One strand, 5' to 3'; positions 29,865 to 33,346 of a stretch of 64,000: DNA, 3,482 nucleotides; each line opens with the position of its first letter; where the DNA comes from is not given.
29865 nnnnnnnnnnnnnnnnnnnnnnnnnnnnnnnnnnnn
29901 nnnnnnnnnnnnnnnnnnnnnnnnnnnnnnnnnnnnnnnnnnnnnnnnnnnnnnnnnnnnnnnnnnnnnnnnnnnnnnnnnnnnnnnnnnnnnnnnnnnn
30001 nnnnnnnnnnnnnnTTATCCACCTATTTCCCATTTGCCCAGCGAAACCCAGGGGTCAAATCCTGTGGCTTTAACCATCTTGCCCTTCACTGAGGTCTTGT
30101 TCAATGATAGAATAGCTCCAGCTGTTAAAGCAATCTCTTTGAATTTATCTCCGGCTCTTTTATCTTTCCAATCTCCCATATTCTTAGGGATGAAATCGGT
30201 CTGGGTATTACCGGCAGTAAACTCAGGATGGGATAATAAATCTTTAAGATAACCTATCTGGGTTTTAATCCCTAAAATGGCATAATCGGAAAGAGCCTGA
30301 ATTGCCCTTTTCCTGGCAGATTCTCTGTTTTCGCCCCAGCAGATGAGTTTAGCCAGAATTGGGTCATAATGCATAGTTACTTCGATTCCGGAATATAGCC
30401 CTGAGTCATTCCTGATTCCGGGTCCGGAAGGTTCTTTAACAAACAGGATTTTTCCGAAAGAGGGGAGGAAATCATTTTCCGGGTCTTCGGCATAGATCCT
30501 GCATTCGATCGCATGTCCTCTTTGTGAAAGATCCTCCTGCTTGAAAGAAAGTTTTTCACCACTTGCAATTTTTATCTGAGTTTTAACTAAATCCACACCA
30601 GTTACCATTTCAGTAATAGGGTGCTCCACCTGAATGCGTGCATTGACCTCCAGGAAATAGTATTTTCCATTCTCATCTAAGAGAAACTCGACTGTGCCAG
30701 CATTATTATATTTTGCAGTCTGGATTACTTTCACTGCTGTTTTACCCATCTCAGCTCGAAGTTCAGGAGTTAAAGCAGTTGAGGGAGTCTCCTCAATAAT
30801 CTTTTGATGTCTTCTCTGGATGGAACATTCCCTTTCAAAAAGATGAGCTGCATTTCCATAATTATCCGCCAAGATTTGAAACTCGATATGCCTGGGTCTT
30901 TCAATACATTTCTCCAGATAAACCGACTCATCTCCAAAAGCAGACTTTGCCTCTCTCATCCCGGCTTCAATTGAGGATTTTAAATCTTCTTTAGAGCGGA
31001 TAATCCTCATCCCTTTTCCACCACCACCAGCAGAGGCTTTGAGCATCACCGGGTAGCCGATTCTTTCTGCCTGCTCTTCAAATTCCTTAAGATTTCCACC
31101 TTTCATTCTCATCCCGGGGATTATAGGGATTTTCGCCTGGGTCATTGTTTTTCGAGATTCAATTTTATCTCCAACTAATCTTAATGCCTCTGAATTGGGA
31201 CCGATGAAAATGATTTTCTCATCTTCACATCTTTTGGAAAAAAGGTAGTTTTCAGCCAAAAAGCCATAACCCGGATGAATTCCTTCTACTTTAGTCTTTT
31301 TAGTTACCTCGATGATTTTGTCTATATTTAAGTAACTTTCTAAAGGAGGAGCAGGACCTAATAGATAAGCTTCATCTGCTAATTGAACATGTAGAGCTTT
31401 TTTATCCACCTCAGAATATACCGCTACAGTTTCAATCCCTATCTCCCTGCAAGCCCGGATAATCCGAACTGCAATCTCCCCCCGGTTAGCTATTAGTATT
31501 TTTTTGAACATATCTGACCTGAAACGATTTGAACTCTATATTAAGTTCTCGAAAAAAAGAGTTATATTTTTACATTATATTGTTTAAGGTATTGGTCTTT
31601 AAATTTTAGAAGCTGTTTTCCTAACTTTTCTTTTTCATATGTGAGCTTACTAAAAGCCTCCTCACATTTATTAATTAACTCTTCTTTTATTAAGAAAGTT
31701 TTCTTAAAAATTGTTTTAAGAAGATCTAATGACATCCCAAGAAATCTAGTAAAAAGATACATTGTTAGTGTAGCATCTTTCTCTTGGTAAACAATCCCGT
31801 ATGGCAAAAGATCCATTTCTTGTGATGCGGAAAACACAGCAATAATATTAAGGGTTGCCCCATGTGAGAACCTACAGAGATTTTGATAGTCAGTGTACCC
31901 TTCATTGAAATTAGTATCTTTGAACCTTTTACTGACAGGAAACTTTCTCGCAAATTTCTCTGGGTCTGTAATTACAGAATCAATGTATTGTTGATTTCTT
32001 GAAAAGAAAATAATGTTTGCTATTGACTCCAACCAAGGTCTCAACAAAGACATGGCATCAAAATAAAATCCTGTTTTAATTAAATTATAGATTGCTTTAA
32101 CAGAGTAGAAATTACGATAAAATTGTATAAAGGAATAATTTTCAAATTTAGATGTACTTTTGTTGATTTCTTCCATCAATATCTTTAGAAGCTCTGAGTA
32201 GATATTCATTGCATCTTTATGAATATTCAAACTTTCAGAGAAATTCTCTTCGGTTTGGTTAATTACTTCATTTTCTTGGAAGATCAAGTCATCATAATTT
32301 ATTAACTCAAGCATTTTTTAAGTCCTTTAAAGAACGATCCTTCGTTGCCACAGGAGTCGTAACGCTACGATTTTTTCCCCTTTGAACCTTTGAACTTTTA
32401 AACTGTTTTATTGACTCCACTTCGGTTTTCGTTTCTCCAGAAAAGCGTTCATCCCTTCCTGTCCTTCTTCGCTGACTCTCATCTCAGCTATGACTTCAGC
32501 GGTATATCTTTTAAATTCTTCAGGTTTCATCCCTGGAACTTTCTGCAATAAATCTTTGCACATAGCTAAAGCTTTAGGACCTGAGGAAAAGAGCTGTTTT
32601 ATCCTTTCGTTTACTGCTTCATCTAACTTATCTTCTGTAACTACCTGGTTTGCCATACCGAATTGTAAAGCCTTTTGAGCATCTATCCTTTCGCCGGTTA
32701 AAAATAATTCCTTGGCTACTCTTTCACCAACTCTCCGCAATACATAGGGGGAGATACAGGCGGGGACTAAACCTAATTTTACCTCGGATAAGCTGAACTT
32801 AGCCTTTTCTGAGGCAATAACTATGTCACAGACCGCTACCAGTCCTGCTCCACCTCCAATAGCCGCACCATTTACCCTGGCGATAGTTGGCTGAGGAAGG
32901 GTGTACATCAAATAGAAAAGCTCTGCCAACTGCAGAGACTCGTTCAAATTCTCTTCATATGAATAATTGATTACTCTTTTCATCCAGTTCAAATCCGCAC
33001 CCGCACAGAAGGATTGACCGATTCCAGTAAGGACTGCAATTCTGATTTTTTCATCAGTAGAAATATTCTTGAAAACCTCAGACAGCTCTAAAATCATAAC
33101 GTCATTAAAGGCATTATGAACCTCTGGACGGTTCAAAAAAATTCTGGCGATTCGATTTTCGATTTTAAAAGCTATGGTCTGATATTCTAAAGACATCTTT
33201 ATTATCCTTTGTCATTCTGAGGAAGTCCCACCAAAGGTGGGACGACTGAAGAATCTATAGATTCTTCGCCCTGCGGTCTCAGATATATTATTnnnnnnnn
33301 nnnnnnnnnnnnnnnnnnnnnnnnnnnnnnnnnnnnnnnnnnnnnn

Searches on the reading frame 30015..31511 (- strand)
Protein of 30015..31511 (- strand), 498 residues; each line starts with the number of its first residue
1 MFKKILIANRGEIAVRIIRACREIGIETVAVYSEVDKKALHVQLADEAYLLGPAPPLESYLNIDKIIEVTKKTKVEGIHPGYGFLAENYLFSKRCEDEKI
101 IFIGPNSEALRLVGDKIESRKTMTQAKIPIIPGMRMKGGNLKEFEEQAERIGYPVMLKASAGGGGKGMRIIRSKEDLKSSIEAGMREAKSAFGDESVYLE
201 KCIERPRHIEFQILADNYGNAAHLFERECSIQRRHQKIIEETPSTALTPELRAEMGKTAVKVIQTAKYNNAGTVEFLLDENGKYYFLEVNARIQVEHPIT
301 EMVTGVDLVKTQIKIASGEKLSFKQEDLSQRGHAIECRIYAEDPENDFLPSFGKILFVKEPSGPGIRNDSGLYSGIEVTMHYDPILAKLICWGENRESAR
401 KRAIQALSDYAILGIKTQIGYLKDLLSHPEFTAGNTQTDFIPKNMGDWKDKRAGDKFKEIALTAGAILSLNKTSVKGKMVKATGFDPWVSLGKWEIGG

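Call 4: search_protein_families(library=pfam, proteins=[window:30015-31511:-])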
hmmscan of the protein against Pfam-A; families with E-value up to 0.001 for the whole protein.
window:30015-31511:- (498 aa): 8 families
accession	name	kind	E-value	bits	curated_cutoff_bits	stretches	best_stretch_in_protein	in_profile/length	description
PF02786.22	CPSase_L_D2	-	1.1e-78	264.1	19.8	1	115-322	1-209/211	Carbamoyl-phosphate synthase L chain, ATP binding domain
PF00289.28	Biotin_carb_N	-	2e-47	160.7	25.5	1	1-110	1-110/110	Biotin carboxylase, N-terminal domain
PF02785.25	Biotin_carb_C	-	8.2e-39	132.5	32.4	1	336-442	1-107/108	Biotin carboxylase C-terminal domain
PF07478.18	Dala_Dala_lig_C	-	1.4e-10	41.5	24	1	142-291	26-174/204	D-ala D-ala ligase C-terminus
PF02222.28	ATP-grasp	-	2.2e-08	34.4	27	1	125-292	5-162/179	ATP-grasp domain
PF08443.16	RimK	-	2.6e-06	27.6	21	0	251-311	127-183/188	RimK-like ATP-grasp domain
PF14397.11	ATPgrasp_ST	-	3e-05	23.8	31.4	0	108-193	14-101/278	Sugar-transfer associated ATP-grasp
PF02655.19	ATP-grasp_3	-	9.5e-05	23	23.2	1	114-294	2-158/160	ATP-grasp domain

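Call 5: search_protein_families(library=ncbifam, proteins=[window:30015-31511:-])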
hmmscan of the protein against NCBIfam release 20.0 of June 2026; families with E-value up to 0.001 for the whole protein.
window:30015-31511:- (498 aa): 37 families (the best 25 are shown)
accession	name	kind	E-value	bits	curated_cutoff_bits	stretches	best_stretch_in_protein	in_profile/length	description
NF006406.0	PRK08654.1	equivalog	5.4e-201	668.4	739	1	1-444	1-443/499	acetyl-CoA carboxylase biotin carboxylase subunit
NF006367.0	PRK08591.1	subfamily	9.6e-193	641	597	1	1-446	1-446/451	acetyl-CoA carboxylase biotin carboxylase subunit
NF009554.0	PRK12999.1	equivalog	4.9e-191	637.3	965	1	1-446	4-457/1147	pyruvate carboxylase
TIGR00514.1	accC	equivalog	5.1e-190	632.1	626.5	1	1-444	1-444/449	acetyl-CoA carboxylase biotin carboxylase subunit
NF004085.0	PRK05586.1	equivalog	2.5e-186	619.9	723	1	1-445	1-445/448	acetyl-CoA carboxylase biotin carboxylase subunit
NF005525.0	PRK07178.1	equivalog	2.2e-176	587.1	768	1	1-471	1-468/471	acetyl-CoA carboxylase biotin carboxylase subunit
TIGR01235.1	pyruv_carbox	equivalog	1.4e-172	575.9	1114.45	1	4-443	1-450/1143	pyruvate carboxylase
NF009471.0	PRK12833.1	equivalog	5.6e-164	546.1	686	1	3-454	6-457/467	acetyl-CoA carboxylase biotin carboxylase subunit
NF006287.0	PRK08463.1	equivalog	1.6e-160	535.1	775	1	1-456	1-456/479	acetyl-CoA carboxylase subunit A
TIGR02712.1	urea_carbox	equivalog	1.6e-155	519.7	1303.85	1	2-441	1-439/1201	urea carboxylase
NF006286.0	PRK08462.1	equivalog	9.5e-151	502.6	740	1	2-444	4-444/445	acetyl-CoA carboxylase biotin carboxylase subunit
TIGR01369.1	CPSaseII_lrg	equivalog_domain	4e-19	67.8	1027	1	18-332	33-341/1052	carbamoyl-phosphate synthase (glutamine-hydrolyzing) large subunit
NF003671.0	PRK05294.1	equivalog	6e-16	57.2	599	1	18-329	34-340/1058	carbamoyl-phosphate synthase large subunit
TIGR01205.1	D_ala_D_alaTIGR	subfamily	2.8e-14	52.8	245.65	1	99-291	90-285/318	D-alanine--D-alanine ligase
NF053643.1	Ddl_archaea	equivalog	7e-13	48.3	500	1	23-331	20-310/367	putative pseudomurein biosynthesis ATP-grasp protein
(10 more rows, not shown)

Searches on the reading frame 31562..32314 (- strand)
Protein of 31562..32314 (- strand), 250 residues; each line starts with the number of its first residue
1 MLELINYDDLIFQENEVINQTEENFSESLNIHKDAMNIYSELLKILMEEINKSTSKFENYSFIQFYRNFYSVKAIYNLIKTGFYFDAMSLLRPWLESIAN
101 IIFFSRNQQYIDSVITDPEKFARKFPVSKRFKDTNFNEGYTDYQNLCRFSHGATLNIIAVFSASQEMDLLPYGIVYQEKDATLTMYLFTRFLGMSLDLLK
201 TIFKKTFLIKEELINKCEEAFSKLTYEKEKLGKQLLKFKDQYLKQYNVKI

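Call 4: search_protein_families(library=pfam, proteins=[window:31562-32314:-])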
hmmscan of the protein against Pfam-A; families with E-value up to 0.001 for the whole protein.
window:31562-32314:- (250 aa): 1 family
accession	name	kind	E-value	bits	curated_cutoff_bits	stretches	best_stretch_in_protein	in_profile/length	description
PF18928.5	DUF5677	-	0.00081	19.9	27.1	1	64-110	7-53/166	Family of unknown function (DUF5677)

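Call 5: search_protein_families(library=ncbifam, proteins=[window:31562-32314:-])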
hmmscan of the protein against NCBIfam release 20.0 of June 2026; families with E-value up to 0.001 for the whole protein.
window:31562-32314:- (250 aa): 0 families

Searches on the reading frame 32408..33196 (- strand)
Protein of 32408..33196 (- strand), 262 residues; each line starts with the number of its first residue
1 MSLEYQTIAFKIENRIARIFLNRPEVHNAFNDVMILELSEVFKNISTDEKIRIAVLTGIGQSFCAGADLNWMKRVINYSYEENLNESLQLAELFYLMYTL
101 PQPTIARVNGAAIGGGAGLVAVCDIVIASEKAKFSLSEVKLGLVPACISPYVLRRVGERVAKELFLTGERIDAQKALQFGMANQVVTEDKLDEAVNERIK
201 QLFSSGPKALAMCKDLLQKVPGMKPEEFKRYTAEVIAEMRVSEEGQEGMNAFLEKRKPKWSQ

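Call 4: search_protein_families(library=pfam, proteins=[window:32408-33196:-])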
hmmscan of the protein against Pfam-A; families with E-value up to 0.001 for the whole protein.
window:32408-33196:- (262 aa): 2 families
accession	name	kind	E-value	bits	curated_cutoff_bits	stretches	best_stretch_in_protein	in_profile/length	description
PF00378.25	ECH_1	-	4.6e-65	219.9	27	1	12-262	2-250/251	Enoyl-CoA hydratase/isomerase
PF16113.10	ECH_2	-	2.3e-39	136.3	27.2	1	17-251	2-237/335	Enoyl-CoA hydratase/isomerase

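Call 5: search_protein_families(library=ncbifam, proteins=[window:32408-33196:-])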
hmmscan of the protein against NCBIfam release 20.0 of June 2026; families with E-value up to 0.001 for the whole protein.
window:32408-33196:- (262 aa): 73 families (the best 25 are shown)
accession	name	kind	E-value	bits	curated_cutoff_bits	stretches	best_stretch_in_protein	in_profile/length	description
NF005675.0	PRK07468.1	equivalog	6.8e-84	281.7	350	1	4-262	2-261/262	crotonase/enoyl-CoA hydratase family protein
NF004227.0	PRK05674.1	equivalog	1.3e-78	264.4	426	1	4-261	3-262/271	gamma-carboxygeranoyl-CoA hydratase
NF006008.0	PRK08139.1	equivalog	6.1e-58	196.4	313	1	8-261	13-264/266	enoyl-CoA hydratase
NF005879.0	PRK07827.1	equivalog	5.8e-56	189.6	283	1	7-261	8-260/261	enoyl-CoA hydratase family protein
NF051848.1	EnCoAHydtEchA19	equivalog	1.8e-55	188.3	400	1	14-261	8-256/258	enoyl-CoA hydratase EchA19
NF042430.2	EnCoAhydt_DpgD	equivalog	6.2e-55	186.4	400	1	13-261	4-256/258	enoyl-CoA-hydratase DpgD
NF004475.0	PRK05809.1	subfamily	9.5e-51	172.8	394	1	3-260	1-257/260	short-chain-enoyl-CoA hydratase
NF006109.0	PRK08260.1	subfamily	1.5e-50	172.1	320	1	4-261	2-276/296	enoyl-CoA hydratase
NF005073.0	PRK06495.1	subfamily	2e-50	171.5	296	1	5-260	3-254/257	enoyl-CoA hydratase/isomerase family protein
TIGR02280.1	PaaB1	equivalog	1.8e-48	165.3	345.15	1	9-260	2-253/256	2-(1,2-epoxy-1,2-dihydrophenyl)acetyl-CoA isomerase PaaG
NF005498.0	PRK07112.1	equivalog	7.8e-48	163.2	250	1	4-261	5-256/258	enoyl-CoA hydratase/isomerase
TIGR01929.1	menB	equivalog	1.4e-47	162.4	342.7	1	6-261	2-257/259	1,4-dihydroxy-2-naphthoyl-CoA synthase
NF006699.0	PRK09245.1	subfamily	3.8e-47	160.8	354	1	8-261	5-264/266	crotonase/enoyl-CoA hydratase family protein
NF006588.0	PRK09120.1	equivalog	1.7e-46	158.7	276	1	4-257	6-264/276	p-hydroxycinnamoyl CoA hydratase/lyase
NF005804.0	PRK07659.1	equivalog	2.1e-46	158.5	311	1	4-261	4-258/260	enoyl-CoA hydratase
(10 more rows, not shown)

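Call 30: search_solved_structures(query=window:32408-33196:-, max_evalue=1e-30)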
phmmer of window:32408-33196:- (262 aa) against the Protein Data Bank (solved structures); distinct sequences matched with E-value up to 1e-30: 40.
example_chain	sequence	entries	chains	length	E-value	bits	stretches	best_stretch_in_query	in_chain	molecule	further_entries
3i47_A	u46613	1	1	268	1.2e-66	228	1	7-261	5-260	Enoyl CoA hydratase/isomerase (Crotonase)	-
4kpk_A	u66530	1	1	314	6.5e-65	222.4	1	11-261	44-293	Enoyl-CoA hydratase/isomerase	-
1uiy_A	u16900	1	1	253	2.8e-54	187.6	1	14-259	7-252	Enoyl-CoA Hydratase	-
4k3w_A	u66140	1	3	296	9.3e-41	143.3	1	11-261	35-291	Enoyl-CoA hydratase/isomerase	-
3oc7_A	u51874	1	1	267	2.1e-39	138.9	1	15-261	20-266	Enoyl-CoA hydratase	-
3myb_A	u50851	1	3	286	2.9e-39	138.4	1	13-261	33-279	Enoyl-CoA hydratase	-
4knp_A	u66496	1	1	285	3.3e-39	138.2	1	15-261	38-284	enoyl-CoA hydratase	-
2ej5_A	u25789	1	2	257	7.7e-39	137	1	5-260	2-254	Enoyl-CoA hydratase subunit II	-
4zu2_A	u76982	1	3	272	1e-38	136.6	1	7-262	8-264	Putative isohexenylglutaconyl-CoA hydratase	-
5zai_A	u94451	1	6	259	2.5e-37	132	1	3-260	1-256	3-hydroxypropionyl-coenzyme A dehydratase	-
2iex_A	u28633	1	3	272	8.9e-37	130.3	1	3-262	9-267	Dihydroxynapthoic acid synthetase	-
2pbp_A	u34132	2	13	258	1.6e-36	129.4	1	4-260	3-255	Enoyl-CoA hydratase subunit I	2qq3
4fzw_A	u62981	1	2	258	4.2e-35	124.8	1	13-260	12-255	2,3-dehydroadipyl-CoA hydratase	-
9qwv_A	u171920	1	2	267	7.8e-35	123.9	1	13-260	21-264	Enoyl-CoA hydratase, mitochondrial, putative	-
8zru_A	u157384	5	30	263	1.1e-34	123.5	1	13-260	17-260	Enoyl-CoA hydratase, mitochondrial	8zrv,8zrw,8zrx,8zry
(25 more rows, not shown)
